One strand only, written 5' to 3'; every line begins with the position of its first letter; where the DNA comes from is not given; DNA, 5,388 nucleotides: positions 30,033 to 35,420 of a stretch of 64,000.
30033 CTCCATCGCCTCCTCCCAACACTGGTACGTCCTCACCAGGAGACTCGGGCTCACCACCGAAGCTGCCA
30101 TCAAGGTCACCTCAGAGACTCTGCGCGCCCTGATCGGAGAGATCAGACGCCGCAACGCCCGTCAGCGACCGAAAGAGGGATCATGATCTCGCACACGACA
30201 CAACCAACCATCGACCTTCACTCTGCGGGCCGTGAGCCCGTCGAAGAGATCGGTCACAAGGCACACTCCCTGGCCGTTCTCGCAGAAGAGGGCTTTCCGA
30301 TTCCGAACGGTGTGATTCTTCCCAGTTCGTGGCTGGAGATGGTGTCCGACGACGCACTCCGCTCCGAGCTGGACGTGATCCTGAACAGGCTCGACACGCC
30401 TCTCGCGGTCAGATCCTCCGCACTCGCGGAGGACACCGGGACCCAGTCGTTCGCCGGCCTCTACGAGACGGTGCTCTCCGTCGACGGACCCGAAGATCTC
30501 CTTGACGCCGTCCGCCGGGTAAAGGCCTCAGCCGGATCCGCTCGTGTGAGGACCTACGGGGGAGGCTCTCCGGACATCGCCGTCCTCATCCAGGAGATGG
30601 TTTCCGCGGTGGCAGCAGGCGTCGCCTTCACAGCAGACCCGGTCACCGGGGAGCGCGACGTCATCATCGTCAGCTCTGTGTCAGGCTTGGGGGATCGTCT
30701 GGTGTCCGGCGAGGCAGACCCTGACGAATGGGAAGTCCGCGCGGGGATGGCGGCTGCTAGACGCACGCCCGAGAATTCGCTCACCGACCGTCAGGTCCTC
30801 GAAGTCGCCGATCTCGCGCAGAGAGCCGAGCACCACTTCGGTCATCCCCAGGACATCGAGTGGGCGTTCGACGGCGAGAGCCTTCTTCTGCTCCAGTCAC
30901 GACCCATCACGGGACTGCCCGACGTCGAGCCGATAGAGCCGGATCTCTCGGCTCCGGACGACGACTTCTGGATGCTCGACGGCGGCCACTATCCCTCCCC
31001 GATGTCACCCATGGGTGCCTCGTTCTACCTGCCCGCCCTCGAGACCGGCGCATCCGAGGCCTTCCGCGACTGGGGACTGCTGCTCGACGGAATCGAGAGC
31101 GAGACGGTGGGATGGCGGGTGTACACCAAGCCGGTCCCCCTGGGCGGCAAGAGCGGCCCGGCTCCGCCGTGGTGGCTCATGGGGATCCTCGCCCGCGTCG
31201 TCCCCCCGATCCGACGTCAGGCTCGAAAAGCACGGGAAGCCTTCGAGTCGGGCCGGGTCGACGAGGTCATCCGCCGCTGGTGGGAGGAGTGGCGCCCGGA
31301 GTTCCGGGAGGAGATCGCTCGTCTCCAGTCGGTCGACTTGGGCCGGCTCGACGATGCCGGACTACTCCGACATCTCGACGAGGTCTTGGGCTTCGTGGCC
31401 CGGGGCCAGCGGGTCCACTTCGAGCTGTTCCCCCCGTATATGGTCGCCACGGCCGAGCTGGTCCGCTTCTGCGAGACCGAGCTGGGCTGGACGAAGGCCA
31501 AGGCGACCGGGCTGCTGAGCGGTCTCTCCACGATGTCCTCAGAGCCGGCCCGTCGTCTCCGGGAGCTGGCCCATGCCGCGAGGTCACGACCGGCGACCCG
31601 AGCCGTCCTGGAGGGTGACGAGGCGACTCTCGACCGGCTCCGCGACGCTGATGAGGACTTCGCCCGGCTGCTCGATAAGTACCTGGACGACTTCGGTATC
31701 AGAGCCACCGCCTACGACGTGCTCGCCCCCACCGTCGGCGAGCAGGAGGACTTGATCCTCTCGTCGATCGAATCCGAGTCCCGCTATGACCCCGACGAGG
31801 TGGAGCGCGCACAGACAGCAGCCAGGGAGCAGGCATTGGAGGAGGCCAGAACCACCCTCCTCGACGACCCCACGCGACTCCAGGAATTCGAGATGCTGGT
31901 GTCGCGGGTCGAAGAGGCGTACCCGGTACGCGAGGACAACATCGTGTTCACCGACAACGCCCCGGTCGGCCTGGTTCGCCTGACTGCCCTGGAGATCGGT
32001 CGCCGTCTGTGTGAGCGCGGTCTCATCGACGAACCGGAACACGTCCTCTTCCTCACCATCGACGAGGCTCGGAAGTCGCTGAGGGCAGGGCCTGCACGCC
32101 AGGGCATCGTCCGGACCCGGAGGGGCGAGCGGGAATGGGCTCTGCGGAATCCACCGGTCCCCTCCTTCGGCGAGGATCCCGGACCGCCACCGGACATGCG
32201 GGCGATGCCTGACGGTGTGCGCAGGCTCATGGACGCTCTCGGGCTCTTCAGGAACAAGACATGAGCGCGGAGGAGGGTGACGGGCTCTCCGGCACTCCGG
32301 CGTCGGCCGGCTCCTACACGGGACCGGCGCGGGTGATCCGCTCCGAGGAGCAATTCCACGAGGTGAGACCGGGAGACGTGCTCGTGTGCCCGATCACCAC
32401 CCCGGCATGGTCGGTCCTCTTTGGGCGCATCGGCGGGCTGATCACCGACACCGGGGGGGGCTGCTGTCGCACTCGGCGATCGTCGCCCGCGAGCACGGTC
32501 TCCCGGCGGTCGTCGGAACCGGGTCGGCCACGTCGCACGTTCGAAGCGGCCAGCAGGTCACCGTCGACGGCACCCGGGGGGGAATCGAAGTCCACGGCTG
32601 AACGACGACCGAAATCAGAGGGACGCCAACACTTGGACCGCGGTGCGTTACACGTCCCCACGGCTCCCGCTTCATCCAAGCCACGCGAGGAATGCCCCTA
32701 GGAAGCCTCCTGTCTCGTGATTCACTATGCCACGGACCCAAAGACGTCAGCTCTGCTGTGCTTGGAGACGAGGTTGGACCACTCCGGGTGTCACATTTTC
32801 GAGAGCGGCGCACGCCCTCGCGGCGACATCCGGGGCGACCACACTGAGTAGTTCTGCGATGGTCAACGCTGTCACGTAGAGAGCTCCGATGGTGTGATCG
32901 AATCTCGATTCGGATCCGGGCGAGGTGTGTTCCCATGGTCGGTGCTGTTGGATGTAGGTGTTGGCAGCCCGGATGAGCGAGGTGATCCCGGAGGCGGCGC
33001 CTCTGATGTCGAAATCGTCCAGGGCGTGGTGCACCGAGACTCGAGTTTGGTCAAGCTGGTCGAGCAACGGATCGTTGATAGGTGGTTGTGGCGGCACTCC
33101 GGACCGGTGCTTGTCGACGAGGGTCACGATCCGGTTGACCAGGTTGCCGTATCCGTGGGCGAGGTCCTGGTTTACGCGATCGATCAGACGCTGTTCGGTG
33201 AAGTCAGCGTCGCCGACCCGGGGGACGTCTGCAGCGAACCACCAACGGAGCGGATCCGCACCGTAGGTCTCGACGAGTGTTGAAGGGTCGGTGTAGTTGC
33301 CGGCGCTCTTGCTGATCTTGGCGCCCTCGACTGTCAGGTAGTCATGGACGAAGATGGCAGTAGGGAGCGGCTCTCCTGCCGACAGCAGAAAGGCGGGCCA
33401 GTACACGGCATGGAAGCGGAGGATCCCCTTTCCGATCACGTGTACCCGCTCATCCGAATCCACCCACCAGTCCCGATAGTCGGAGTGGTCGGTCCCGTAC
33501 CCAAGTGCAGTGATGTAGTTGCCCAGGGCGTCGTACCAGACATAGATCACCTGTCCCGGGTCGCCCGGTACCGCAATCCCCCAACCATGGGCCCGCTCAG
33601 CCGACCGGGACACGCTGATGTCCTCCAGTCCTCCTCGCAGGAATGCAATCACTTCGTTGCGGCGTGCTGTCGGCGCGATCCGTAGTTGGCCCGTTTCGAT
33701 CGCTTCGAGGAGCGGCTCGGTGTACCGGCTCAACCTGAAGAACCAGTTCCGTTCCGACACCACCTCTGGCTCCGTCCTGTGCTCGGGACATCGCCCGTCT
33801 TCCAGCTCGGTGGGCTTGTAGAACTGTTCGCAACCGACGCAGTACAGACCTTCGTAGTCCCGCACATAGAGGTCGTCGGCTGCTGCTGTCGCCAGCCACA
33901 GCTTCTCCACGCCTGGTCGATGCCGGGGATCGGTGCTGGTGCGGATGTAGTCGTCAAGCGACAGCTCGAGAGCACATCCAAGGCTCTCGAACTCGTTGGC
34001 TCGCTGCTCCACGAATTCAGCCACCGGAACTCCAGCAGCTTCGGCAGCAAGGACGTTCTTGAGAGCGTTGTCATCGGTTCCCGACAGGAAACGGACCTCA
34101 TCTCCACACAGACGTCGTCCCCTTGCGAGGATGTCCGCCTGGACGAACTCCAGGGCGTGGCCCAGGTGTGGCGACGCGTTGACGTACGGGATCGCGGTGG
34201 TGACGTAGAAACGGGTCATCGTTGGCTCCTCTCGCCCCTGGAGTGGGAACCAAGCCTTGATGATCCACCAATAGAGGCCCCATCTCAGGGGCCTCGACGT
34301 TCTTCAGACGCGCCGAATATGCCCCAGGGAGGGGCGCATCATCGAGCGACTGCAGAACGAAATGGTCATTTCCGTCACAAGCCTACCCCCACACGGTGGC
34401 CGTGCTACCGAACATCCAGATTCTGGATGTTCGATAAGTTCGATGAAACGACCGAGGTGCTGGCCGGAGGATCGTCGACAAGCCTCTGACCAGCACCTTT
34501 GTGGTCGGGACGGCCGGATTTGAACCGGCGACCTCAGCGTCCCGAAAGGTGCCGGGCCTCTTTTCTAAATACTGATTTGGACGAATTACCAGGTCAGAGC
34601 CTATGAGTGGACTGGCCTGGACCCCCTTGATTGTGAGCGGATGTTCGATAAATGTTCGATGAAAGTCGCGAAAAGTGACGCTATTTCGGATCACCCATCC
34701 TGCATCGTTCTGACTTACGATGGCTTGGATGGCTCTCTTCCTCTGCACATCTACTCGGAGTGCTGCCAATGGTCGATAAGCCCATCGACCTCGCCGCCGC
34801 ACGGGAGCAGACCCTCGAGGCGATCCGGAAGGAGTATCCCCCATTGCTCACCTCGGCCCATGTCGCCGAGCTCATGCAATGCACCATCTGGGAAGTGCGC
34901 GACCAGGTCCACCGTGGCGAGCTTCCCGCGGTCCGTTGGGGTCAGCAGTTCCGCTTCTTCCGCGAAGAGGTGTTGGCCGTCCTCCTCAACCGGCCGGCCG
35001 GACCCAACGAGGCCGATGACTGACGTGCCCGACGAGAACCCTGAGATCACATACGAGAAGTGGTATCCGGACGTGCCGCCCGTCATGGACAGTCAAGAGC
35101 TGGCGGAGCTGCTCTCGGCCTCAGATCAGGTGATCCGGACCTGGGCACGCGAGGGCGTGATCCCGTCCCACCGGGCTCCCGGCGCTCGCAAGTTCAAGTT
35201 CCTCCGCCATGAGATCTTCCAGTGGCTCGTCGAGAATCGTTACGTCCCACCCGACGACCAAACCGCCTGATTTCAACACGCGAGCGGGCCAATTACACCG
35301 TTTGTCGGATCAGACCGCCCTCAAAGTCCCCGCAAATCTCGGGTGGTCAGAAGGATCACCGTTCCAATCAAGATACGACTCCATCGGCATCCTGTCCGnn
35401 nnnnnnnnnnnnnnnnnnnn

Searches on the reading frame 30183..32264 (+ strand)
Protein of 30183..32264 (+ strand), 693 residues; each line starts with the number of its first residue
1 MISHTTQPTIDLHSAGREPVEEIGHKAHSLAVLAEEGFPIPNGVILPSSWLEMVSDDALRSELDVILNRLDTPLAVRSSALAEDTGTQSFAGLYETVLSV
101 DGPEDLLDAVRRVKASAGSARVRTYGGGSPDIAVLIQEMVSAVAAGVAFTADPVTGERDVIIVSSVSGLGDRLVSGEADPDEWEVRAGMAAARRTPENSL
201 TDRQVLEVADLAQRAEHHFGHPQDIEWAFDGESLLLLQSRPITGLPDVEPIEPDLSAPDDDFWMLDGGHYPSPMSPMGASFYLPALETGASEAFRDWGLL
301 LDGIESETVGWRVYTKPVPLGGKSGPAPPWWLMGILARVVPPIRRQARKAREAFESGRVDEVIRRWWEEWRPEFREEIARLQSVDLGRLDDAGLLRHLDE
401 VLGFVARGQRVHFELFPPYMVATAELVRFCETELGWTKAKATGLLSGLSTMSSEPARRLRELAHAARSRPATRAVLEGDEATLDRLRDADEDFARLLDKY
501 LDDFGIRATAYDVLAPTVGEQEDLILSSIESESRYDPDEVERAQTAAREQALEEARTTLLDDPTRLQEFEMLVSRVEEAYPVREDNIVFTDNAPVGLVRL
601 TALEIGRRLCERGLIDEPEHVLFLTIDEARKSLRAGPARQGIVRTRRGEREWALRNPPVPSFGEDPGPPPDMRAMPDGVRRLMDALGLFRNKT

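Call 8: search_protein_families(library=pfam, proteins=[window:30183-32264:+], max_evalue=0.01)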
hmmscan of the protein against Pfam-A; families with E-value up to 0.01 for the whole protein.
window:30183-32264:+ (693 aa): 1 family
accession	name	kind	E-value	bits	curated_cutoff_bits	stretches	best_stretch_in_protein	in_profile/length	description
PF01326.24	PPDK_N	-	6.3e-47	160.9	27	2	71-187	100-224/328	Pyruvate phosphate dikinase, AMP/ATP-binding domain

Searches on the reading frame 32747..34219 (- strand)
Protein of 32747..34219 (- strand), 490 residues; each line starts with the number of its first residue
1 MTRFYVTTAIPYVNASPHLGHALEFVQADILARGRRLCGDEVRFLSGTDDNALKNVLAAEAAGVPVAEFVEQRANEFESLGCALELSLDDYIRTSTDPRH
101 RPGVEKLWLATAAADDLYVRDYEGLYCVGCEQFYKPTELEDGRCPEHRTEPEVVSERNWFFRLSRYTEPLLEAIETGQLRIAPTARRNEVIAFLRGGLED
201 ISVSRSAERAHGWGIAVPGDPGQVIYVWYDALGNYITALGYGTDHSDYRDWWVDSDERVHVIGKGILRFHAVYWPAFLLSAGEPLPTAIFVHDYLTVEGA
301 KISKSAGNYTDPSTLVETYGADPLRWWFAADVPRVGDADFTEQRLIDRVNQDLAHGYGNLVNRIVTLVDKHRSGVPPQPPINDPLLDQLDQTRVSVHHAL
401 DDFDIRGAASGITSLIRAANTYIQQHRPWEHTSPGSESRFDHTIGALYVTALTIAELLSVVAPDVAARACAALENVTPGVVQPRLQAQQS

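Call 8: search_protein_families(library=pfam, proteins=[window:32747-34219:-], max_evalue=0.01)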
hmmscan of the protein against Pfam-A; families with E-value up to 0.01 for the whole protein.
window:32747-34219:- (490 aa): 6 families
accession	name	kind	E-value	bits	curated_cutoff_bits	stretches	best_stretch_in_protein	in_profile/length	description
PF09334.17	tRNA-synt_1g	-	1.3e-95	320.9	20.1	2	130-364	155-390/391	tRNA synthetases class I (M)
PF00133.28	tRNA-synt_1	-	1.9e-16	60.3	22.7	2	291-337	364-410/414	tRNA synthetases class I (I, L, M and V)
PF01406.26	tRNA-synt_1e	-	8.7e-08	32.3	27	1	13-86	19-92/301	tRNA synthetases class I (C) catalytic domain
PF19303.5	Anticodon_3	-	0.001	19.4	23.5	1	383-474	12-102/152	Anticodon binding domain of methionyl tRNA ligase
PF08264.19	Anticodon_1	-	0.0052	17.1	25.1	1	385-467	4-84/148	Anticodon-binding domain of tRNA ligase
PF01921.24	tRNA-synt_1f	-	0.008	15.6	27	0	291-334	271-315/360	tRNA synthetases class I (K)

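Call 9: find_encoding_contigs(protein=window:32747-34219:-, flank=10000, max_places=10)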
Protein window:32747-34219:- (490 aa): 1 contig read that carries it; 1 place shown.
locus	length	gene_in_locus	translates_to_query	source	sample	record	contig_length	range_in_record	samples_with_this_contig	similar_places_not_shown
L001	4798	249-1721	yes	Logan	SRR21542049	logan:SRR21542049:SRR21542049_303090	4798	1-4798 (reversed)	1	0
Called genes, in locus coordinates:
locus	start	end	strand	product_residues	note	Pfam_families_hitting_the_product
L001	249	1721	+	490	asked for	PF00133:tRNA-synt_1 (weak), PF01406:tRNA-synt_1e (faint), PF09334:tRNA-synt_1g, PF00133:tRNA-synt_1 (weak)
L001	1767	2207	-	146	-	-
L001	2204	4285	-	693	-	PF01326:PPDK_N, PF27448:Rph_4th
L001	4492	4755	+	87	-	-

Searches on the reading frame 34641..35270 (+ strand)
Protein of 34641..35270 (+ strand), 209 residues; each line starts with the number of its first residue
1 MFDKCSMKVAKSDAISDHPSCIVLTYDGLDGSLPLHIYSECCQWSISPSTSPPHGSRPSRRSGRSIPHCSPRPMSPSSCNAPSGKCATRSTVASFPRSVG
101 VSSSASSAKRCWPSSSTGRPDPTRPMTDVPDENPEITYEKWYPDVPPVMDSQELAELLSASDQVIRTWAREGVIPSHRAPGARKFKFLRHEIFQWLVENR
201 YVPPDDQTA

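Call 8: search_protein_families(library=pfam, proteins=[window:34641-35270:+], max_evalue=0.01)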
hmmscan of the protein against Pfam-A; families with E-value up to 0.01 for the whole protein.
window:34641-35270:+ (209 aa): 3 families
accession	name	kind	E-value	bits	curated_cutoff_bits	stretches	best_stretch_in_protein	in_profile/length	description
PF12728.13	HTH_17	-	6.8e-07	29.9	27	1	149-196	2-47/51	Helix-turn-helix domain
PF00376.29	MerR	-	0.0009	19.4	28.2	1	153-181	4-33/38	MerR family regulatory protein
PF13411.12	MerR_1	-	0.0056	17.2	21.6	1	151-185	3-38/69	MerR HTH family regulatory protein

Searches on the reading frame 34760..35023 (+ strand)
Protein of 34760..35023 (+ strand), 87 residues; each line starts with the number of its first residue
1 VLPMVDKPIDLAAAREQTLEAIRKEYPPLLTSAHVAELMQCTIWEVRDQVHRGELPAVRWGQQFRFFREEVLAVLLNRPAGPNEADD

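Call 7: search_protein_families(library=pfam, proteins=[window:34760-35023:+], max_evalue=0.01)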
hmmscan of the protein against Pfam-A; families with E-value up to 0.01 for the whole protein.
window:34760-35023:+ (87 aa): 1 family
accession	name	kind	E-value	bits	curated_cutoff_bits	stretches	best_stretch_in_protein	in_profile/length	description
PF12728.13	HTH_17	-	8.6e-06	26.4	27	1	29-77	1-49/51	Helix-turn-helix domain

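Call 38: search_protein_families(library=ncbifam, proteins=[window:34760-35023:+], max_evalue=0.01)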
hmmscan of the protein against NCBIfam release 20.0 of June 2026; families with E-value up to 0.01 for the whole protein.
window:34760-35023:+ (87 aa): 1 family
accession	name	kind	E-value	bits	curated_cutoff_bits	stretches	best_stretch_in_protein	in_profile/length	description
TIGR01764.1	excise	domain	8e-07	29.3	28.8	1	30-72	2-44/49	excisionase family DNA-binding protein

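Call 95: search_protein_families(library=phrogs, proteins=[window:34760-35023:+], max_evalue=0.001)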
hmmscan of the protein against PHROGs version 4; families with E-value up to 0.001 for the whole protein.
window:34760-35023:+ (87 aa): 4 families
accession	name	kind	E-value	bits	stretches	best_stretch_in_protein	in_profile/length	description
phrog_66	-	integration and excision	1.3e-06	29.4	1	15-84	79-149/412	excisionase and transcriptional regulator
phrog_668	-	DNA, RNA and nucleotide metabolism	3.5e-06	27.8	1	19-71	47-106/181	HTH DNA binding protein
phrog_6401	-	DNA, RNA and nucleotide metabolism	0.00015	22.5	1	25-71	5-52/64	DNA binding protein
phrog_10045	-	DNA, RNA and nucleotide metabolism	0.00016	22.4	1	15-74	6-66/74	HTH DNA binding protein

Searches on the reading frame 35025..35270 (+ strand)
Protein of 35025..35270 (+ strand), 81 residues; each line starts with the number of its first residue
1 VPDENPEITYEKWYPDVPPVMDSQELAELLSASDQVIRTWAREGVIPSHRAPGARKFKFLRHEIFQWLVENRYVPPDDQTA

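Call 95: search_protein_families(library=phrogs, proteins=[window:35025-35270:+], max_evalue=0.001)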
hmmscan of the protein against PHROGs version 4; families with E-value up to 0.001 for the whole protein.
window:35025-35270:+ (81 aa): 4 families
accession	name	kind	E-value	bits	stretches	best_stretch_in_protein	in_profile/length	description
phrog_66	-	integration and excision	2.6e-07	31.7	1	18-79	91-151/412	excisionase and transcriptional regulator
phrog_10045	-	DNA, RNA and nucleotide metabolism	0.00013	22.7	1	15-64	15-63/74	HTH DNA binding protein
phrog_1864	-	unknown function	0.00034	21.4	1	15-50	15-50/73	-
phrog_57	-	head and packaging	0.0007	20.5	1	21-72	13-63/199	terminase small subunit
